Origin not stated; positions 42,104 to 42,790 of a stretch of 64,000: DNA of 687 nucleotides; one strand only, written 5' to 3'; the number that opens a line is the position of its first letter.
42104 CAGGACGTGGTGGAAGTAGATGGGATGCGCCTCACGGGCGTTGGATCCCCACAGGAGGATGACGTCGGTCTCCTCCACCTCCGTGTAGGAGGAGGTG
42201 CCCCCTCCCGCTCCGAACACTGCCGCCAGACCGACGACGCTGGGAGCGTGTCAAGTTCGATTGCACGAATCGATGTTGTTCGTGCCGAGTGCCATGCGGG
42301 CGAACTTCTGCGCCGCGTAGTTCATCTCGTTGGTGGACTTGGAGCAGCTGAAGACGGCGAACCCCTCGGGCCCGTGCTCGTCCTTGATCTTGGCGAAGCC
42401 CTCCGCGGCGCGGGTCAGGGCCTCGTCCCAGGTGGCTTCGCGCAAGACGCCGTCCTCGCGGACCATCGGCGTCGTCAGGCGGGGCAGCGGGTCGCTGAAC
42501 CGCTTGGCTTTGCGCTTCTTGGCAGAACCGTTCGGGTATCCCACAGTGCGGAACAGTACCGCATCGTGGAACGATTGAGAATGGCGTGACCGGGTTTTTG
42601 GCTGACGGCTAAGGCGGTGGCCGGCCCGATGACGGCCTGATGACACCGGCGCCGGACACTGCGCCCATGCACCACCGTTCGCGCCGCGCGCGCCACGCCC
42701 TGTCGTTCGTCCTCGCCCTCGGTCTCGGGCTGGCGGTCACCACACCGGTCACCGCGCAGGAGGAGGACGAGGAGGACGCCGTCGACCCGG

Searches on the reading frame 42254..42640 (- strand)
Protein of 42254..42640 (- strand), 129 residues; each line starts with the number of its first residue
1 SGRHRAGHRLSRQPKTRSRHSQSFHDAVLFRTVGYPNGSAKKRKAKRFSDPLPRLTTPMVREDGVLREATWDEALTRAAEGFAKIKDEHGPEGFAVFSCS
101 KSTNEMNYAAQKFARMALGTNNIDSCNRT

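Call 44: search_protein_families(library=pfam, proteins=[window:42254-42640:-], max_evalue=0.00001)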
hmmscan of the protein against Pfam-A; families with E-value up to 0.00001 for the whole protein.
window:42254-42640:- (129 aa): 1 family
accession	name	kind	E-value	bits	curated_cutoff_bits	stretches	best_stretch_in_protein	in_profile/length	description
PF00384.28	Molybdopterin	-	5.5e-14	52.4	24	1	54-128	1-80/353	Molybdopterin oxidoreductase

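Call 77: find_homologous_proteins(query=window:42254-42640:-, max_evalue=0.00001)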
Query window:42254-42640:- (129 aa): 7983 proteins with E <= 0.00001 among 8000 candidates; the best 120 are listed.
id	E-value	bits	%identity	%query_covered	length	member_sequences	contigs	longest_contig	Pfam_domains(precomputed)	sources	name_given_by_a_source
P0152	2.5e-57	210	85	84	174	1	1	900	PF00384.28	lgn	-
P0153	2.2e-55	204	96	75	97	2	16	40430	PF00384.28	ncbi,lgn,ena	-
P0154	7.0e-54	199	81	93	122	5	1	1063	PF00384.28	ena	-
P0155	7.1e-52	192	84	84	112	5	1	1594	PF00384.28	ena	-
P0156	3.1e-51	190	86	82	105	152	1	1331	PF00384.28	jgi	-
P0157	3.5e-49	184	72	97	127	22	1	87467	PF00384.28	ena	-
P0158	1.3e-48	182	73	93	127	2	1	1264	PF00384.28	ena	-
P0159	1.2e-47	179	74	85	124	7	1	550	PF00384.28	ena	-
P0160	3.5e-47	177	88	71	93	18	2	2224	PF00384.28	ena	-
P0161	7.0e-47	176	88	71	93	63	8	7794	PF00384.28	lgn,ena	-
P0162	1.4e-45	172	90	67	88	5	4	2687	PF00384.28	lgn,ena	-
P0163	1.8e-45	172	77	82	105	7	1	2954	PF00384.28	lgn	-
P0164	4.2e-41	158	81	68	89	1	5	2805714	PF00384.28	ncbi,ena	-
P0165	4.4e-40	154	78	69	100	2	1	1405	PF00384.28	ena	-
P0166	2.8e-39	152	77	67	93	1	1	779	PF00384.28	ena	-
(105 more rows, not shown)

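Call 78: find_encoding_contigs(protein=P0153, flank=2000, max_places=4)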
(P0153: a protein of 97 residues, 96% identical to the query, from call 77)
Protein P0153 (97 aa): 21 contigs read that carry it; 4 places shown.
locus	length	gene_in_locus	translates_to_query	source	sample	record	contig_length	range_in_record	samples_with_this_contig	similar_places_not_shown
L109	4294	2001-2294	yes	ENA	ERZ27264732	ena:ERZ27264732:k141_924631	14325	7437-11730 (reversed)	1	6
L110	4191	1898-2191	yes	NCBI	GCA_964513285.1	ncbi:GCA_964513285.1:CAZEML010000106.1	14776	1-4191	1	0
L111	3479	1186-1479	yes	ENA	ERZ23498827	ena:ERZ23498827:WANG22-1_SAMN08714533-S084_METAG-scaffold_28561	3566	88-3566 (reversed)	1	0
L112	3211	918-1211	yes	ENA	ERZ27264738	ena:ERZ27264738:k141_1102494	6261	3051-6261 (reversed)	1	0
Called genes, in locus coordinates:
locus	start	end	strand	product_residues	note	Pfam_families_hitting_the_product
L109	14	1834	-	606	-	PF00587:tRNA-synt_2b, PF04073:tRNA_edit, PF03129:HGTP_anticodon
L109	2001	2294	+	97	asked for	PF00384:Molybdopterin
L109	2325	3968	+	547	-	PF00384:Molybdopterin, PF01568:Molydop_binding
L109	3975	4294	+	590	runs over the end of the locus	PF01257:2Fe-2S_thioredx, PF01512:Complex1_51K, PF10531:SLBB, PF22461:SLBB_2 (weak), PF10589:NADH_4Fe-4S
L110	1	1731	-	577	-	?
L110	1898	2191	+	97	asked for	PF00384:Molybdopterin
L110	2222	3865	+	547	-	PF00384:Molybdopterin, PF01568:Molydop_binding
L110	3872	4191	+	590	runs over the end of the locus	PF01257:2Fe-2S_thioredx, PF01512:Complex1_51K, PF10531:SLBB, PF22461:SLBB_2 (weak), PF10589:NADH_4Fe-4S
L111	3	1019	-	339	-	?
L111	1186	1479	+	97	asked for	PF00384:Molybdopterin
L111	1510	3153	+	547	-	PF00384:Molybdopterin, PF01568:Molydop_binding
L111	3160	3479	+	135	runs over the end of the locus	?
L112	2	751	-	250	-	?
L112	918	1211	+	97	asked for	PF00384:Molybdopterin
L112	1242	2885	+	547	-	PF00384:Molybdopterin, PF01568:Molydop_binding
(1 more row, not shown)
